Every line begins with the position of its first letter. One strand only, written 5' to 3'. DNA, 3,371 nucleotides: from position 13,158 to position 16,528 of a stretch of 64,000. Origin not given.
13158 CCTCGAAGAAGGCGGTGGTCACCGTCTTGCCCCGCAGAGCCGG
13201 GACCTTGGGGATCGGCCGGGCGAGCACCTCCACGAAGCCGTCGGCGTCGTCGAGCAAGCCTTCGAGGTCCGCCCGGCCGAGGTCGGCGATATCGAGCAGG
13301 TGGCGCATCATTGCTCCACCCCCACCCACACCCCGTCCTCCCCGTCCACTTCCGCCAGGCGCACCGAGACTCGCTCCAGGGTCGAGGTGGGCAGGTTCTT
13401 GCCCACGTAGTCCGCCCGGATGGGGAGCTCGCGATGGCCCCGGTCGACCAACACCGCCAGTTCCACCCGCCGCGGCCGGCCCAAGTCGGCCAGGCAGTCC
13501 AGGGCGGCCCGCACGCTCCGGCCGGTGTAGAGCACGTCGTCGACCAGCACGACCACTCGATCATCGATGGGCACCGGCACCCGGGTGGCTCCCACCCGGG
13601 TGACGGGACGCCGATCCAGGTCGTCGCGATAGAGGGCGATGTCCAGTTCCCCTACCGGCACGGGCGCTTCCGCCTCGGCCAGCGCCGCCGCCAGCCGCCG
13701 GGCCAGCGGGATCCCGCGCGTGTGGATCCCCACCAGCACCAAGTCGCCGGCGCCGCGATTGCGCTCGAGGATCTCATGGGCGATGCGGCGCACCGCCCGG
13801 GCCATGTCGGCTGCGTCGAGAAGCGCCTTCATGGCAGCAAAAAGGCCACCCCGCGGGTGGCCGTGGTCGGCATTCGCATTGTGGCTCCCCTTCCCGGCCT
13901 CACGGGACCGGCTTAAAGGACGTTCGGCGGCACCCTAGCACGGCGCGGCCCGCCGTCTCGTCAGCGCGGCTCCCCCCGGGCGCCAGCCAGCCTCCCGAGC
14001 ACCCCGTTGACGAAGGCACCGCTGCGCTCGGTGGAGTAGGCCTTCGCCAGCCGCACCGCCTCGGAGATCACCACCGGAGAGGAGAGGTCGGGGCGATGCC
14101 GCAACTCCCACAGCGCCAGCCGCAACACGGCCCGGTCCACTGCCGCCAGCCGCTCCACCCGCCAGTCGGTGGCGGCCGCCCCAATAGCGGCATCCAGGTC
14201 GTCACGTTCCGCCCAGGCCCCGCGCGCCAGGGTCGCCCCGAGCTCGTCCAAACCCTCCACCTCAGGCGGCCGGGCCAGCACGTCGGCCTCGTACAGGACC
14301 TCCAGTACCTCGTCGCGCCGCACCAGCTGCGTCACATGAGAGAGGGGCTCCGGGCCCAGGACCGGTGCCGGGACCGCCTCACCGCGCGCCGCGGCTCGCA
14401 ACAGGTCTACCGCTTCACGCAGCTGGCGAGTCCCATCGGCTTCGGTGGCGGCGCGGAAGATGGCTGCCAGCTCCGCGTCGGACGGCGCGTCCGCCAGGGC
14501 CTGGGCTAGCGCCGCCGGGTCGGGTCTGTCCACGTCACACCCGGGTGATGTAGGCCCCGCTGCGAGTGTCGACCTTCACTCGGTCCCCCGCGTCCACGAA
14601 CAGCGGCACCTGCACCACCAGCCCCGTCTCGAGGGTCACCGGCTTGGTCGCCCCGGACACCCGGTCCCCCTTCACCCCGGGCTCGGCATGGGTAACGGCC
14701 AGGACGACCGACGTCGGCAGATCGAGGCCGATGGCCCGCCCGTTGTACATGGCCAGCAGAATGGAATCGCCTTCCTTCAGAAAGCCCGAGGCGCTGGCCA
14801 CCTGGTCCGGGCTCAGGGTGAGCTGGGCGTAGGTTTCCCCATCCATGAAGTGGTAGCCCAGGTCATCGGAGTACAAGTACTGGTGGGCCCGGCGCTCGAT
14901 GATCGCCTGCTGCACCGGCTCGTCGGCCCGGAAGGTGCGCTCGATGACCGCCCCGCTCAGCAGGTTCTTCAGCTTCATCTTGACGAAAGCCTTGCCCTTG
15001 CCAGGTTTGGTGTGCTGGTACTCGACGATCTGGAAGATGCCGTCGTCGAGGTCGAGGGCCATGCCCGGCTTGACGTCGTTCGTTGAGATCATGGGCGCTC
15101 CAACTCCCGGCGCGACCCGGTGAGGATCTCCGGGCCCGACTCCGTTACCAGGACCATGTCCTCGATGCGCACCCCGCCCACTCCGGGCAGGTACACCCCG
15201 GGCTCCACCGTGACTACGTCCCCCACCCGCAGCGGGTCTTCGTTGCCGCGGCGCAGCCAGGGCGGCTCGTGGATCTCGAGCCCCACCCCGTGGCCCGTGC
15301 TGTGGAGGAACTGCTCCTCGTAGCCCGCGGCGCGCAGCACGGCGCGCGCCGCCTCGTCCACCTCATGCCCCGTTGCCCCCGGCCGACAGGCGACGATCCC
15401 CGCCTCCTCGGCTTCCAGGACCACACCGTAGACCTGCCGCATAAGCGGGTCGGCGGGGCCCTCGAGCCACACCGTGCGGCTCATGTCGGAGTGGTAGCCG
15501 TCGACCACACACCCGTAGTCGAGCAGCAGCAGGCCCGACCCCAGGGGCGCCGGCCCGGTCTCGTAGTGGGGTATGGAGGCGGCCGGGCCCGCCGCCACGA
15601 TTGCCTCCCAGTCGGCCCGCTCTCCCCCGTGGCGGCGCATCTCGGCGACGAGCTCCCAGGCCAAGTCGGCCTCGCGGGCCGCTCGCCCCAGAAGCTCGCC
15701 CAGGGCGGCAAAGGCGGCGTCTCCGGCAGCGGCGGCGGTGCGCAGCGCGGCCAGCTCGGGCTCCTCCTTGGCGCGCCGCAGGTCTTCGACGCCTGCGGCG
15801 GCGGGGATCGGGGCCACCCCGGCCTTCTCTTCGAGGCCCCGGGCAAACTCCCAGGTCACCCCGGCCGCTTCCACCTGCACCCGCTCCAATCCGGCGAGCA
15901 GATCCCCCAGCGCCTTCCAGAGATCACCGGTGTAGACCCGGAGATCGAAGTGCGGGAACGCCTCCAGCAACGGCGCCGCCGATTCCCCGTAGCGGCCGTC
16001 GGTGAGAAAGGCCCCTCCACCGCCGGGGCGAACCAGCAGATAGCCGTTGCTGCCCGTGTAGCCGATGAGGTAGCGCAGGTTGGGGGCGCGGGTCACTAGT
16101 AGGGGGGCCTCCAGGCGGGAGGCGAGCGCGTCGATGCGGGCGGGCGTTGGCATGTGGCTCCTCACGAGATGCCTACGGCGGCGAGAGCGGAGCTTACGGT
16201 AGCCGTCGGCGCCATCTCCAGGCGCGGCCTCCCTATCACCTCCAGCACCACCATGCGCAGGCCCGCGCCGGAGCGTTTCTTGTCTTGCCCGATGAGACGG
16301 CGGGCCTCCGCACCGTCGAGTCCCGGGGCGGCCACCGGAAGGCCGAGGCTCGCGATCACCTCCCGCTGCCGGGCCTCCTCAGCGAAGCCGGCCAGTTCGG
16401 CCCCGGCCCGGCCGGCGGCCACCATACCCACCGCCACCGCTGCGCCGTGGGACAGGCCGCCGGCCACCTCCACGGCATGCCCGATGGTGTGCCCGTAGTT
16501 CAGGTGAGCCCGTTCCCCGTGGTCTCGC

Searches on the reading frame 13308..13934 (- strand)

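Call 7: search_protein_families(library=pfam, proteins=[window:13308-13934:-], max_evalue=0.001)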
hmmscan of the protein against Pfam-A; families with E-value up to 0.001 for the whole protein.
window:13308-13934:- (208 aa): 2 families
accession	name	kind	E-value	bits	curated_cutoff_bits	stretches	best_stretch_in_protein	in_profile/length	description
PF00156.33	Pribosyltran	-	3.7e-22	78.8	26.3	1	36-179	3-141/158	Phosphoribosyl transferase domain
PF14681.12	UPRTase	-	6e-05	23.1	27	1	93-163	92-159/206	Uracil phosphoribosyltransferase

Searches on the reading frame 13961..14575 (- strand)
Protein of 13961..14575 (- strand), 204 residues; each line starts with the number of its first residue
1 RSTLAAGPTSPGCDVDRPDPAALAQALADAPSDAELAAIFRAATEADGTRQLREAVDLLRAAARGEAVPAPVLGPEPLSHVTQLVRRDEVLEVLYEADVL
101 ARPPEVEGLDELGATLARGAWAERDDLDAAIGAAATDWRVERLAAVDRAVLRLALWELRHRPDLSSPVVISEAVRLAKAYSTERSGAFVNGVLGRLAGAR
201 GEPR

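Call 7: search_protein_families(library=pfam, proteins=[window:13961-14575:-], max_evalue=0.001)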
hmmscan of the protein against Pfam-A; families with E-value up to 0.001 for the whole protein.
window:13961-14575:- (204 aa): 1 family
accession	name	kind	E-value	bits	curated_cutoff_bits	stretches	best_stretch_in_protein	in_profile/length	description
PF01029.23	NusB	-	3.9e-23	82.8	23.1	1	112-197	47-132/133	NusB family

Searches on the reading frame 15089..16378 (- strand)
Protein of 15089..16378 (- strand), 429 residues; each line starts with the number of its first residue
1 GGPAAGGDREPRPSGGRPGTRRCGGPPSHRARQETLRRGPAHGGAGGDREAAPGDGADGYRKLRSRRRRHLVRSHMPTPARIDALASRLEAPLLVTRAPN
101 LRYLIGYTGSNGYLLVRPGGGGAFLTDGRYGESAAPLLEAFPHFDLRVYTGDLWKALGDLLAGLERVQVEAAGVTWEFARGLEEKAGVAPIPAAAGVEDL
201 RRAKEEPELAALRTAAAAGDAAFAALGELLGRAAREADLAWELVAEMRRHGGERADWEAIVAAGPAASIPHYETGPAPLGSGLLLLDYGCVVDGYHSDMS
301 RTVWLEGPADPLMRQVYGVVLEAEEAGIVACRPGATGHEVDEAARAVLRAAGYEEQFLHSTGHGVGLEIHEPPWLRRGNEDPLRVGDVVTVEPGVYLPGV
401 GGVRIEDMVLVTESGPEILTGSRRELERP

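Call 6: search_protein_families(library=pfam, proteins=[window:15089-16378:-], max_evalue=0.001)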
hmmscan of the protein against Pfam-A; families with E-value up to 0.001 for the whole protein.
window:15089-16378:- (429 aa): 2 families
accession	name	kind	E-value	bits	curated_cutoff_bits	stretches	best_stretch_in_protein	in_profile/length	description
PF00557.29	Peptidase_M24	-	4.1e-61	206.8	23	1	211-413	2-208/208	Metallopeptidase family M24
PF01321.24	Creatinase_N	-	1.9e-13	51.5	22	1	93-201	17-126/128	Creatinase/Prolidase N-terminal domain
